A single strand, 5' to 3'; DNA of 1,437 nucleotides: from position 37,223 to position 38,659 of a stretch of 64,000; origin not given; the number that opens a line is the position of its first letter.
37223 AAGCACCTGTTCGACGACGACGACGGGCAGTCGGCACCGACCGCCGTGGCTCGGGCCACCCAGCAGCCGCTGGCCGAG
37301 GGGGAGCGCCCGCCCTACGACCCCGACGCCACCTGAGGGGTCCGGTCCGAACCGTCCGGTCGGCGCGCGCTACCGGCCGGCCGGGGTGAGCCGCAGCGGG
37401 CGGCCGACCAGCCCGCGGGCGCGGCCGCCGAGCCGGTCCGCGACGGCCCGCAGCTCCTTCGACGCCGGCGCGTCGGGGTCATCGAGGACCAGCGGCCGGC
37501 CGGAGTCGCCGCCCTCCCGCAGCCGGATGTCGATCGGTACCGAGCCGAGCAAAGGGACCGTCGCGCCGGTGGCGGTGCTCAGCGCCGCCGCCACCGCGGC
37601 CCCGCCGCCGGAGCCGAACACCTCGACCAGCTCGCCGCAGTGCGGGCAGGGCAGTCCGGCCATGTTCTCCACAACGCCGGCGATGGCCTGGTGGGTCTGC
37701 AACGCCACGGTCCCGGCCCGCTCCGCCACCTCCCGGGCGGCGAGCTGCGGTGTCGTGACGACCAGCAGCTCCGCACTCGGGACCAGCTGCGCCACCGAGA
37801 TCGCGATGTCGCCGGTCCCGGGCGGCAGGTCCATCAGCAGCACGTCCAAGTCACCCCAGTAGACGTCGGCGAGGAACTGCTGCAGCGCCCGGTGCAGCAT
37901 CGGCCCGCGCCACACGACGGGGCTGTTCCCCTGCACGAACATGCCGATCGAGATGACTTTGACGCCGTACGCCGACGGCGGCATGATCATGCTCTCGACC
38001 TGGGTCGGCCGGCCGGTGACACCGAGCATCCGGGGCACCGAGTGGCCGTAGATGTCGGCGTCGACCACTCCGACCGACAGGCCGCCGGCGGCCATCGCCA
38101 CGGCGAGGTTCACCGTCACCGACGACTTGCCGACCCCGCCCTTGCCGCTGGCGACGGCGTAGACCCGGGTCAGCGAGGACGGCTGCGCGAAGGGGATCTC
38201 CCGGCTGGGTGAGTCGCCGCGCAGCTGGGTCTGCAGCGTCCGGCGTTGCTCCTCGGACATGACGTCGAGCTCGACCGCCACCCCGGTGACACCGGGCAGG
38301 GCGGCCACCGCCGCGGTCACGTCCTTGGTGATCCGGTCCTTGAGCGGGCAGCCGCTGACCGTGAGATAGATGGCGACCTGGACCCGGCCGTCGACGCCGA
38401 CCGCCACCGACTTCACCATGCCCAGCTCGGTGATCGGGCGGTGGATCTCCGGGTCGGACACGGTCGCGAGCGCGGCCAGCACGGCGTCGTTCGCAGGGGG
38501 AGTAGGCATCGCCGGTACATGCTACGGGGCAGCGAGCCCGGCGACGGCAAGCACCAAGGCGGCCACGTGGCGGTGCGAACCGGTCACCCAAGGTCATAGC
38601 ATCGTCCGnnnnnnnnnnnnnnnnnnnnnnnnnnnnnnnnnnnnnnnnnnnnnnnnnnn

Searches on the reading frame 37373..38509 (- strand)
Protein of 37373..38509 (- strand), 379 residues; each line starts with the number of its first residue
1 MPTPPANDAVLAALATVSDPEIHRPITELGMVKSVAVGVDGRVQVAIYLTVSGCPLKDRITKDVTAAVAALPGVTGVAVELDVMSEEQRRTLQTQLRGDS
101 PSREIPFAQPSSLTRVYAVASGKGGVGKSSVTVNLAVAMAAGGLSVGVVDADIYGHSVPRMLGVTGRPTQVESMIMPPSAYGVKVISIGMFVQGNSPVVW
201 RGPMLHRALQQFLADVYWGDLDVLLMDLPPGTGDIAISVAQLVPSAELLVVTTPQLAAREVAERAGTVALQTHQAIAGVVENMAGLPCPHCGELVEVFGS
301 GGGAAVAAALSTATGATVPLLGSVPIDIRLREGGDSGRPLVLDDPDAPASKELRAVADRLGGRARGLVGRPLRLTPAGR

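Call 82: find_homologous_proteins(query=window:37373-38509:-, max_evalue=1e-50)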
Query window:37373-38509:- (379 aa): 8000 proteins with E <= 1e-50 among 8000 candidates; the best 120 are listed.
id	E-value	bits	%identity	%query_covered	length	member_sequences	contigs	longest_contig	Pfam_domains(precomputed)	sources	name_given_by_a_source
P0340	4.2e-237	805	100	100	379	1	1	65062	PF10609.16,PF01656.30,PF01883.25,PF13614.13,PF09140.18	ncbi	-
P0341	4.6e-199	679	83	100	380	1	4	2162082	PF00142.25,PF10609.16,PF01656.30,PF01883.25,PF13614.13,PF09140.18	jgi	jgi:ATP-binding protein involved in chromosome partitioning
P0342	3.9e-198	676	83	100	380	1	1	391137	PF00142.25,PF10609.16,PF01656.30,PF01883.25,PF13614.13,PF09140.18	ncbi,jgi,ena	-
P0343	1.5e-197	674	82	100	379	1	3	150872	PF00142.25,PF10609.16,PF01656.30,PF01883.25,PF13614.13,PF09140.18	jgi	jgi:ATP-binding protein involved in chromosome partitioning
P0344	1.6e-196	671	82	100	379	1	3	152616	PF00142.25,PF10609.16,PF01656.30,PF01883.25,PF13614.13,PF09140.18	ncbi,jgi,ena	ncbi:MAG: Mrp/NBP35 family ATP-binding protein [Mycobacteriales bacterium]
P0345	5.4e-196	669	83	99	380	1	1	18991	PF00142.25,PF10609.16,PF01656.30,PF01883.25,PF13614.13,PF09140.18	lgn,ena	-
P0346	9.7e-196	668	83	99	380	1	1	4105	PF00142.25,PF10609.16,PF01656.30,PF01883.25,PF13614.13,PF09140.18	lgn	-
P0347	1.5e-195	668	82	99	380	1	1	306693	PF00142.25,PF10609.16,PF01656.30,PF01883.25,PF13614.13,PF09140.18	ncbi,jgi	ncbi:MAG: Mrp/NBP35 family ATP-binding protein [Mycobacteriales bacterium]|jgi:ATP-binding protein i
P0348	1.9e-195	668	82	99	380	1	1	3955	PF00142.25,PF10609.16,PF01656.30,PF01883.25,PF13614.13,PF09140.18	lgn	-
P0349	2.0e-195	667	82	99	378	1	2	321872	PF00142.25,PF10609.16,PF01656.30,PF01883.25,PF13614.13,PF09140.18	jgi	-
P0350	4.3e-195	666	81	100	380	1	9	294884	PF00142.25,PF10609.16,PF01656.30,PF01883.25,PF13614.13,PF09140.18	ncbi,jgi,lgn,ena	jgi:ATP-binding protein involved in chromosome partitioning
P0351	6.0e-195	666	83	100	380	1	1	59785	PF10609.16,PF01656.30,PF01883.25,PF13614.13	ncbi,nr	ncbi:MAG: Mrp/NBP35 family ATP-binding protein [Actinomycetota bacterium]|nr:Mrp/NBP35 family ATP-bi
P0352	8.5e-195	665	82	99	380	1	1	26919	PF00142.25,PF10609.16,PF01656.30,PF01883.25,PF13614.13,PF09140.18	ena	-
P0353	1.2e-194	665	82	100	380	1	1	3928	PF10609.16,PF01656.30,PF01883.25,PF13614.13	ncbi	ncbi:MAG: Mrp/NBP35 family ATP-binding protein [Mycobacteriales bacterium]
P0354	9.0e-194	662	81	100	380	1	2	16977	PF10609.16,PF01656.30,PF01883.25,PF13614.13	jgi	-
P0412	3.9e-184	630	77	99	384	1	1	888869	PF10609.16,PF01656.30,PF01883.25,PF13614.13,PF09140.18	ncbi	ncbi:Mrp/NBP35 family ATP-binding protein [Streptomyces sp. NPDC059373]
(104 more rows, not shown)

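Call 83: find_encoding_contigs(protein=P0412, flank=7000, max_places=2)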
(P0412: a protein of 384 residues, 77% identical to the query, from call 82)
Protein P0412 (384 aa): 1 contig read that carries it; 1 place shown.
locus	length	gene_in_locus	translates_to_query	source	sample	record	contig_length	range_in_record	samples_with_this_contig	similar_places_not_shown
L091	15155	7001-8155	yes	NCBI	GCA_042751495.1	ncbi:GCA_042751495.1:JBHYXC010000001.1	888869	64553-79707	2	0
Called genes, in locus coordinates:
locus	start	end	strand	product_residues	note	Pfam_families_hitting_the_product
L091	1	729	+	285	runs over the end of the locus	PF02811:PHP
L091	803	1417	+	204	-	PF01914:MarC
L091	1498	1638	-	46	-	-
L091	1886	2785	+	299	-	PF01936:NYN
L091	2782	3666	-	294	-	PF12146:Hydrolase_4, PF00561:Abhydrolase_1, PF12697:Abhydrolase_6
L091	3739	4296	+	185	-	-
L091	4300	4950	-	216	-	-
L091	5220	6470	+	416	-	PF00571:CBS (faint), PF26205:SH3_actinomycetes, PF03448:MgtE_N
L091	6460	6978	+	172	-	PF06210:DUF1003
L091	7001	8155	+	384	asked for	PF01883:FeS_assembly_P, PF09140:MipZ (weak), PF10609:ParA, PF13614:AAA_31, PF01656:CbiA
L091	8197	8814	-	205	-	-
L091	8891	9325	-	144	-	PF02416:TatA_B_E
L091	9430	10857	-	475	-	PF00089:Trypsin, PF13365:Trypsin_2, PF00595:PDZ (weak), PF13180:PDZ_2, PF17820:PDZ_6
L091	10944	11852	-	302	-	PF13490:zf-HC2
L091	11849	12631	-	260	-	PF04542:Sigma70_r2, PF08281:Sigma70_r4_2, PF04545:Sigma70_r4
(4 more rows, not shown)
